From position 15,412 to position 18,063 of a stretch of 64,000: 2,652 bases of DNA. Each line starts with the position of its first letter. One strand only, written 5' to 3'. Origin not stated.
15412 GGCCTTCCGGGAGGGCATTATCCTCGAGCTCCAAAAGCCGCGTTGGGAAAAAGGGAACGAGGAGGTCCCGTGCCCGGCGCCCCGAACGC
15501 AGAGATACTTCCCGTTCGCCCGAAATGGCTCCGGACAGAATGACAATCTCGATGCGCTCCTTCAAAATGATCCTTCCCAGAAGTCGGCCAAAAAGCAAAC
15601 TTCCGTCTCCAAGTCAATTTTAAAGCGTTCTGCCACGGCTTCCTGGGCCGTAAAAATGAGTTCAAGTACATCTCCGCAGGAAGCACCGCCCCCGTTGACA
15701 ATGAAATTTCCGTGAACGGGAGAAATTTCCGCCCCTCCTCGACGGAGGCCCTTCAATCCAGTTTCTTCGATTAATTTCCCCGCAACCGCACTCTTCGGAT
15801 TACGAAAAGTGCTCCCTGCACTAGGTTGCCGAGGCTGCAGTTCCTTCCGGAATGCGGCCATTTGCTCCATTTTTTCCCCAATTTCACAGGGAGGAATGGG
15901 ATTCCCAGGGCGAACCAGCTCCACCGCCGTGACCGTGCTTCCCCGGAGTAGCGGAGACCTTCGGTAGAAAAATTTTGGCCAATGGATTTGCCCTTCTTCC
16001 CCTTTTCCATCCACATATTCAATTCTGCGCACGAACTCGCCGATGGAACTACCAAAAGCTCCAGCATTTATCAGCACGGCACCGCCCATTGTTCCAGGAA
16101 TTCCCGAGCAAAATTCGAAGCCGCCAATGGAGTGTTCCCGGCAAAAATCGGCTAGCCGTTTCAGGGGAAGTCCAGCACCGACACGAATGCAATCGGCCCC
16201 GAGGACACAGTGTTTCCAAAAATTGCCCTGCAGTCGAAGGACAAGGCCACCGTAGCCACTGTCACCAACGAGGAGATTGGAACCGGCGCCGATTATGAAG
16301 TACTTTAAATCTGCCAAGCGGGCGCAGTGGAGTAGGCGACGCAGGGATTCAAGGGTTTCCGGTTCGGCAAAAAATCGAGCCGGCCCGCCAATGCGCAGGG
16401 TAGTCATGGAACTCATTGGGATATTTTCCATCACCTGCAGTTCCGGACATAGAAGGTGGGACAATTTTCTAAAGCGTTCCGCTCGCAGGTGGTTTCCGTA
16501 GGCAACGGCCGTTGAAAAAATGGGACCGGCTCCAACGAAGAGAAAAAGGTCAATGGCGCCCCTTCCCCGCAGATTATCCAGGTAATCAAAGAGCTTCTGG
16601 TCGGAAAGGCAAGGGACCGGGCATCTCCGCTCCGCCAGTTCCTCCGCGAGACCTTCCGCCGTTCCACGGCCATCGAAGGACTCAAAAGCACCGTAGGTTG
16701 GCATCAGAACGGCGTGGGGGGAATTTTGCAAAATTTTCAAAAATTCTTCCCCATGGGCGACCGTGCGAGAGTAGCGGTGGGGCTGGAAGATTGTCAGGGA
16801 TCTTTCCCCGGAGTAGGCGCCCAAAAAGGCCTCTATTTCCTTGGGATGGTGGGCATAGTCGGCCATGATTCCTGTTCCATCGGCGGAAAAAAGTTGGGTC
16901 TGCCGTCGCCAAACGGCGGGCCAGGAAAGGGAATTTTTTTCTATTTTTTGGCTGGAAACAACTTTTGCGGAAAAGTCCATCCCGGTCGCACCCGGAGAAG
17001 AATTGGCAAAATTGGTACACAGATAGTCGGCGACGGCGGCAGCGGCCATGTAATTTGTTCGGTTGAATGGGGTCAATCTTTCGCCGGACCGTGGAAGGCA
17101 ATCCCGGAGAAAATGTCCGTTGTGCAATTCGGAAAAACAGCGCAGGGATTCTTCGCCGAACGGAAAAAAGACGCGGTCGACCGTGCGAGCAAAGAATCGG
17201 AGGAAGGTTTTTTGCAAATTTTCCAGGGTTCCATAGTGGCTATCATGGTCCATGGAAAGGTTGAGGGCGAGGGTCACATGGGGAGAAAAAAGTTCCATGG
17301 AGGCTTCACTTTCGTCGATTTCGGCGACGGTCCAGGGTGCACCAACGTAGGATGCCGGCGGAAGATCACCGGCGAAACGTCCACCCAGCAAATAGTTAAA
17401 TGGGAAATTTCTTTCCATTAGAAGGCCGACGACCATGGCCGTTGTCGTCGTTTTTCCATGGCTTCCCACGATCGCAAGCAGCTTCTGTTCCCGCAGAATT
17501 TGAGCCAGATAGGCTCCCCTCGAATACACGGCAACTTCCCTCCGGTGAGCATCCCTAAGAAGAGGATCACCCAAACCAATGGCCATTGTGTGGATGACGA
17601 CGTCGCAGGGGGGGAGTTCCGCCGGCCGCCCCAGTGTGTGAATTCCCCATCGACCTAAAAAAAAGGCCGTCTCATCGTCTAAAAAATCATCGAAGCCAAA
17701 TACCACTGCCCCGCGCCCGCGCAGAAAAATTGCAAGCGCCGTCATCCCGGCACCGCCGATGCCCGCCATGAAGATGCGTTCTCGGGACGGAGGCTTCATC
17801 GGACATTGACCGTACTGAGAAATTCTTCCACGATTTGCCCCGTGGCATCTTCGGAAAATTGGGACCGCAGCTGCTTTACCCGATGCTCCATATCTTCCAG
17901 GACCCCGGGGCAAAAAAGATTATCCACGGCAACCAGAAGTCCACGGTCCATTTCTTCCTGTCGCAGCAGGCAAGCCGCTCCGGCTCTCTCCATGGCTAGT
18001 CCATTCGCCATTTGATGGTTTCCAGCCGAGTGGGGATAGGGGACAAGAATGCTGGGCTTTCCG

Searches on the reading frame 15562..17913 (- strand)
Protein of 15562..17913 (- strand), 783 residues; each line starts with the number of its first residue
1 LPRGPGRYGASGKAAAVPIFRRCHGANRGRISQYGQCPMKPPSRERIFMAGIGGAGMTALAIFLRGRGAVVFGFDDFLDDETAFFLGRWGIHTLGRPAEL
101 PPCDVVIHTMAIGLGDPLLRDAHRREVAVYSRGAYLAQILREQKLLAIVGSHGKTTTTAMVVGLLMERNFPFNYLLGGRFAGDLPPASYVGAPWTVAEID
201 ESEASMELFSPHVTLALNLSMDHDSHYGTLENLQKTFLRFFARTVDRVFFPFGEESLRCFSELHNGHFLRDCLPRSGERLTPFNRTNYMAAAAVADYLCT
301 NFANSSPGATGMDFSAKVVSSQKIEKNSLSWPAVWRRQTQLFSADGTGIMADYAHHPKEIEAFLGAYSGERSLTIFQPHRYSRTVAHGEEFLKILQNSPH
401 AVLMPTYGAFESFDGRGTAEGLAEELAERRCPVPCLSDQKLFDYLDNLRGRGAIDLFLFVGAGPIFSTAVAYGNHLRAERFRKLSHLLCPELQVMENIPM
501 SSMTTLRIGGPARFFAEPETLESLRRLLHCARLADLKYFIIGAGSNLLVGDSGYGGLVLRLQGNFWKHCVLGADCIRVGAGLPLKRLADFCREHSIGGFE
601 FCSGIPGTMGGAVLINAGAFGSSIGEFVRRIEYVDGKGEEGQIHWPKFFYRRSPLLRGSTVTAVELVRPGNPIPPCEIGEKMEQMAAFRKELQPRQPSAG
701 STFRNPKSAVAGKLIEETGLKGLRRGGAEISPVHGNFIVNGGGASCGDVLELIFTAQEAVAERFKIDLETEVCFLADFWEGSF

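Call 43: search_protein_families(library=pfam, proteins=[window:15562-17913:-], max_evalue=0.00001)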
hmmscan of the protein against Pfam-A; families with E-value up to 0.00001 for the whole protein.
window:15562-17913:- (783 aa): 2 families
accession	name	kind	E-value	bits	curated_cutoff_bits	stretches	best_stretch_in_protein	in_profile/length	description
PF02873.21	MurB_C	-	5.1e-30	104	27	1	677-774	1-98/99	UDP-N-acetylenolpyruvoylglucosamine reductase, C-terminal domain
PF01565.28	FAD_binding_4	-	3.5e-19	69.3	26.4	1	514-639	3-134/139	FAD binding domain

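Call 79: search_protein_families(library=pfam, proteins=[window:15562-17913:-], max_evalue=0.01)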
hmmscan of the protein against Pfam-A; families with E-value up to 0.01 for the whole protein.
window:15562-17913:- (783 aa): 5 families
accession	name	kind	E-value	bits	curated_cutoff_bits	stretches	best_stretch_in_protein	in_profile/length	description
PF02873.21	MurB_C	-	5.1e-30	104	27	1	677-774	1-98/99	UDP-N-acetylenolpyruvoylglucosamine reductase, C-terminal domain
PF01565.28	FAD_binding_4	-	3.5e-19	69.3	26.4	1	514-639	3-134/139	FAD binding domain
PF01225.30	Mur_ligase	-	0.00041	21.1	21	1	49-143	4-94/95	Mur ligase family, catalytic domain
PF08245.18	Mur_ligase_M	-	0.00086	19.7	24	1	149-245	2-114/200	Mur ligase middle domain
PF02875.26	Mur_ligase_C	-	0.0056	17.9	28.4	0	343-427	7-92/127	Mur ligase, glutamate ligase domain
